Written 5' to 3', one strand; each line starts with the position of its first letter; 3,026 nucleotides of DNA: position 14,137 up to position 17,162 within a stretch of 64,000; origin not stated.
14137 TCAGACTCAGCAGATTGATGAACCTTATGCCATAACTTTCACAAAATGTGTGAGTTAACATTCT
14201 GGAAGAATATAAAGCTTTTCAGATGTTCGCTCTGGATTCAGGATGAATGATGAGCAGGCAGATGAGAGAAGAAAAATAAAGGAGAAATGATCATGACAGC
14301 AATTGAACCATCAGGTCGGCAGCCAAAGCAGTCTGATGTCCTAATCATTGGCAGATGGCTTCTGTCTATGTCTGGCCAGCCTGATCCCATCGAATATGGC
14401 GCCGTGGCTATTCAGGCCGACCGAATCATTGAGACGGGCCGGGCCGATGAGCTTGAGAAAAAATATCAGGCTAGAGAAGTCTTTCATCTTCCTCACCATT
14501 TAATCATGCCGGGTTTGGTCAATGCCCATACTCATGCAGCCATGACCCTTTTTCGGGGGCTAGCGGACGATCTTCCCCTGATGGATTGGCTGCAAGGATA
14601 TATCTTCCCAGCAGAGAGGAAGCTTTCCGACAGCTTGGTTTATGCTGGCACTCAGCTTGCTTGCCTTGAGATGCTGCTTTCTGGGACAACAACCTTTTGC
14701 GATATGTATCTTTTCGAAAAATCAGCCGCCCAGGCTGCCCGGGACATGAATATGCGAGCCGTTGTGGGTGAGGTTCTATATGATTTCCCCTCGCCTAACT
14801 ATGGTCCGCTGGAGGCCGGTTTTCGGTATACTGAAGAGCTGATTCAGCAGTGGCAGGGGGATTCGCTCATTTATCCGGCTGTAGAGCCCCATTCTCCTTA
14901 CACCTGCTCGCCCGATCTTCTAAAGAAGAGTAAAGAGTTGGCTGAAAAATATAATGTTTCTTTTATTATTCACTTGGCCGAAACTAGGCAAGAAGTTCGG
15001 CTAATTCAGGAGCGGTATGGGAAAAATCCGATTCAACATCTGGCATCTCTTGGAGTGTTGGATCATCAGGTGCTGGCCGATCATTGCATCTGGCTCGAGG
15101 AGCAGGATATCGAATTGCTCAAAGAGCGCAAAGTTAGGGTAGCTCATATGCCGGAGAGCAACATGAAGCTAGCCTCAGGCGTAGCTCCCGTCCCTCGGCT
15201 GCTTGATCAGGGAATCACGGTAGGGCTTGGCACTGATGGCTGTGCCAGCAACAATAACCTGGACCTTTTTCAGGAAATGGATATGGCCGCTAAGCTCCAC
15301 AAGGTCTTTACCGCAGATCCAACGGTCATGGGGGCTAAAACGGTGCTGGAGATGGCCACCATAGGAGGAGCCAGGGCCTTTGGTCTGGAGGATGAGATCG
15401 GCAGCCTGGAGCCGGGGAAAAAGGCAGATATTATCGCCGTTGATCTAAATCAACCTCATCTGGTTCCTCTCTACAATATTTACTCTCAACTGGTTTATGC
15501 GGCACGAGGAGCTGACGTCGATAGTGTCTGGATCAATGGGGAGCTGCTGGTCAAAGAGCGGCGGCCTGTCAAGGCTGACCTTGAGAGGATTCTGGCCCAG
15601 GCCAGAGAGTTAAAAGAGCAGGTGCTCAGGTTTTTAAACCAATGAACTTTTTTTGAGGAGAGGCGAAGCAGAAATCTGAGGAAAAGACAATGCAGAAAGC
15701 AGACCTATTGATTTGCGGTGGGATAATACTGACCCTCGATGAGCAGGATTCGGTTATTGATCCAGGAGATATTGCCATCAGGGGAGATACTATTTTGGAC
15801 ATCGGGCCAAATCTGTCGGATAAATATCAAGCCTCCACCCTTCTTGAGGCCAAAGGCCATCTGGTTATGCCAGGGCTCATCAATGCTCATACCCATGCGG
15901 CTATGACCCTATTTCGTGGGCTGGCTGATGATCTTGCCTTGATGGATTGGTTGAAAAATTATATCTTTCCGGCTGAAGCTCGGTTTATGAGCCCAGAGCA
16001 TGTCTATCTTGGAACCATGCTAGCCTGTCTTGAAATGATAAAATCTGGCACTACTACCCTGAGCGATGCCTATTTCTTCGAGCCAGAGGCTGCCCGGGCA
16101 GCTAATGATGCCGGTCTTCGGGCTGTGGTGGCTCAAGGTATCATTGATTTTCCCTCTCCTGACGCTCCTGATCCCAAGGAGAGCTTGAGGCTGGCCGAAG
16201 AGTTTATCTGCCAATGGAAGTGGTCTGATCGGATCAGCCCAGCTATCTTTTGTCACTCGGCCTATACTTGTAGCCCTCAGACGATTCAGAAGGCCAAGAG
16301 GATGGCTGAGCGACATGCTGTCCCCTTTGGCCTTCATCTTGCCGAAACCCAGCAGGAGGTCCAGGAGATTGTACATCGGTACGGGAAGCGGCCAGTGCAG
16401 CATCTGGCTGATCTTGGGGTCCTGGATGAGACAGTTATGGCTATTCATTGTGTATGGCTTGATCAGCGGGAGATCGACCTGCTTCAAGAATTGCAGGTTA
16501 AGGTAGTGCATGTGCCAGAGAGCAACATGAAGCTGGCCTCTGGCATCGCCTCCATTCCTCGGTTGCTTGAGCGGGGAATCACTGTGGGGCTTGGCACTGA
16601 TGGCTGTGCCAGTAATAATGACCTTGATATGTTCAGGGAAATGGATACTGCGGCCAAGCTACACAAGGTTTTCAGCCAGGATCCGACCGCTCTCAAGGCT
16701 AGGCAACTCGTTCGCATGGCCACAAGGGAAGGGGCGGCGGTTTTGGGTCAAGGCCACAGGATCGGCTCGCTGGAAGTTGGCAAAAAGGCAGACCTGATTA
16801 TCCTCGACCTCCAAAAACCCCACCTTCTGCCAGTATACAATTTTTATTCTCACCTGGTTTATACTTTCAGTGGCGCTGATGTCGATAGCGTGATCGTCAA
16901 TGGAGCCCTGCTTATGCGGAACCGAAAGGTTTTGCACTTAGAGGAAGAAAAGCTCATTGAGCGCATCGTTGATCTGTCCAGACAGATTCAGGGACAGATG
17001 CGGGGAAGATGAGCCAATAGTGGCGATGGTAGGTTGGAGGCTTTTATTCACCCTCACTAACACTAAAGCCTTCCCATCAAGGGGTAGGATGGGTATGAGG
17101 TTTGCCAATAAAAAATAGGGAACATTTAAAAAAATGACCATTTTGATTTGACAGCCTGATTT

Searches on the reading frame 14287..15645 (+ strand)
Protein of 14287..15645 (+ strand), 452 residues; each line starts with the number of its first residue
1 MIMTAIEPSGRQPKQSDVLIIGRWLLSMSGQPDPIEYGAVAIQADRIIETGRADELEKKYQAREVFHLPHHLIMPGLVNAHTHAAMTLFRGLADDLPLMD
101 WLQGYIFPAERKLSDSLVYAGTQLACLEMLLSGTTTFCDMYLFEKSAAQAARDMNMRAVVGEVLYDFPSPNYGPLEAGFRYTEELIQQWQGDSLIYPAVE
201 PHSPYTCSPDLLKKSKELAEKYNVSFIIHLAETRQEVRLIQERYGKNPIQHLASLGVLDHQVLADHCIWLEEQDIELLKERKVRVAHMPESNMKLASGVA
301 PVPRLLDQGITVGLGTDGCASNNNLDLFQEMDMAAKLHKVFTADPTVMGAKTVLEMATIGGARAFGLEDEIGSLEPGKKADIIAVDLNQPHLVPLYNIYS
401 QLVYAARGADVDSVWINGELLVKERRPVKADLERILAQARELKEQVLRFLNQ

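Call 57: search_protein_families(library=ncbifam, proteins=[window:14287-15645:+], max_evalue=0.00001)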
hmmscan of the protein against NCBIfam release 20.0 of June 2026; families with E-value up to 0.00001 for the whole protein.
window:14287-15645:+ (452 aa): 30 families (the best 25 are shown)
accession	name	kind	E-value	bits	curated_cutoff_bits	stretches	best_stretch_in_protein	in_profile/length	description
NF006549.0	PRK09045.1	equivalog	7.8e-149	496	540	1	13-447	5-440/444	TRZ/ATZ family hydrolase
NF004701.0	PRK06038.1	equivalog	1.4e-146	488.6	609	1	15-445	3-425/432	N-ethylammeline chlorohydrolase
NF006252.0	PRK08393.1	equivalog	9.1e-124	413.7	617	1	41-445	18-422/424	N-ethylammeline chlorohydrolase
NF005557.0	PRK07228.1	equivalog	1.3e-120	403.1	522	1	33-447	17-438/445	5'-deoxyadenosine deaminase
NF005211.0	PRK06687.1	equivalog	3.3e-94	316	703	1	38-426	22-413/419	TRZ/ATZ family protein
NF012037.0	PRK15493.1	equivalog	2.5e-90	303.4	779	1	26-444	11-431/435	bifunctional S-methyl-5'-thioadenosine deaminase/S-adenosylhomocysteine deaminase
NF004995.0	PRK06380.1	subfamily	4.4e-90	302.7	567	1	37-426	21-403/418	metal-dependent hydrolase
NF006055.0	PRK08203.1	equivalog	8.5e-82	275.1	532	1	23-447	12-451/455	8-oxoguanine deaminase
TIGR02967.1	guan_deamin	equivalog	5.6e-67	226.5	375.4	1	37-392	6-367/401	guanine deaminase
NF005540.0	PRK07203.1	equivalog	1.9e-65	221.2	444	1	31-450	15-442/444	putative aminohydrolase SsnA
TIGR03314.1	Se_ssnA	subfamily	9.2e-65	219.2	455.5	1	28-447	11-438/441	putative selenium metabolism protein SsnA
NF006679.0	PRK09228.1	subfamily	2.6e-60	204.4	351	1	35-392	29-392/433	guanine deaminase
NF009059.0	PRK12393.1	equivalog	8.5e-55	186.3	543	2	201-445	211-454/460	amidohydrolase family protein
NF006056.0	PRK08204.1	subfamily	5.5e-53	180.3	391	1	16-448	3-442/449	hypothetical protein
NF006681.0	PRK09229.1-2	equivalog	2e-45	155.4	362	1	183-437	188-442/451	formimidoylglutamate deiminase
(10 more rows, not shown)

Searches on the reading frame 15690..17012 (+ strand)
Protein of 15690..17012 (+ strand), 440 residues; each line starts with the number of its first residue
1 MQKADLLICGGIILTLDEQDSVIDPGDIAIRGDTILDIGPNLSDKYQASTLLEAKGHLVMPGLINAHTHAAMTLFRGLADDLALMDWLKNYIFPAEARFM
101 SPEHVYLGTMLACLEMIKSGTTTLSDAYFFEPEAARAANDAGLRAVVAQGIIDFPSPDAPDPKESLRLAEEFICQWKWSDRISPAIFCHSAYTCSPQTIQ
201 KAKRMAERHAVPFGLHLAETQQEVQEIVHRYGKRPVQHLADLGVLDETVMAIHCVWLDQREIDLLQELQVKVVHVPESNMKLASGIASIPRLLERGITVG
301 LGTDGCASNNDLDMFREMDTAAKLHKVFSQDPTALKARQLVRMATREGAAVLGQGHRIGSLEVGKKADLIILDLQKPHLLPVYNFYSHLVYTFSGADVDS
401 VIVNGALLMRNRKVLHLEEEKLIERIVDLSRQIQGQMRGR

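Call 57: search_protein_families(library=ncbifam, proteins=[window:15690-17012:+], max_evalue=0.00001)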
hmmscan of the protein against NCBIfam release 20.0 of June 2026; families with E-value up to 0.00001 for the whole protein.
window:15690-17012:+ (440 aa): 45 families (the best 25 are shown)
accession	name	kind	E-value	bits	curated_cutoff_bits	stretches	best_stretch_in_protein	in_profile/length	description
NF004701.0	PRK06038.1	equivalog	2.7e-148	494.3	609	1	2-431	2-424/432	N-ethylammeline chlorohydrolase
NF006549.0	PRK09045.1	equivalog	1.1e-143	479.1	540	1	2-435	6-441/444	TRZ/ATZ family hydrolase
NF006252.0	PRK08393.1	equivalog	1.8e-125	419.3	617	1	6-431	3-421/424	N-ethylammeline chlorohydrolase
NF005557.0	PRK07228.1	equivalog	2.1e-113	379.4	522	1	6-432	3-436/445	5'-deoxyadenosine deaminase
NF004995.0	PRK06380.1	subfamily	2.3e-96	323.3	567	1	7-424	4-414/418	metal-dependent hydrolase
NF012037.0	PRK15493.1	equivalog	3.8e-92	309.3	779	1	12-426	9-426/435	bifunctional S-methyl-5'-thioadenosine deaminase/S-adenosylhomocysteine deaminase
NF005211.0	PRK06687.1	equivalog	1.4e-84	284.3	703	1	13-418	9-418/419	TRZ/ATZ family protein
NF005540.0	PRK07203.1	equivalog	6.9e-76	255.7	444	1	6-437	2-442/444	putative aminohydrolase SsnA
NF006055.0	PRK08203.1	equivalog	1.4e-75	254.6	532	1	7-435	8-452/455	8-oxoguanine deaminase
TIGR03314.1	Se_ssnA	subfamily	6.7e-75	252.6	455.5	1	6-431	1-435/441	putative selenium metabolism protein SsnA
NF006056.0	PRK08204.1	subfamily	1.5e-62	211.9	391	1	5-435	4-442/449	hypothetical protein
TIGR02967.1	guan_deamin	equivalog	2.9e-57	194.5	375.4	1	47-378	31-366/401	guanine deaminase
NF009059.0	PRK12393.1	equivalog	1.5e-56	192.1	543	2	190-433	214-455/460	amidohydrolase family protein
NF006679.0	PRK09228.1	subfamily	3.4e-51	174.3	351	1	23-379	29-392/433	guanine deaminase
NF006681.0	PRK09229.1-2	equivalog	2.4e-45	155.1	362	1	27-418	23-434/451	formimidoylglutamate deiminase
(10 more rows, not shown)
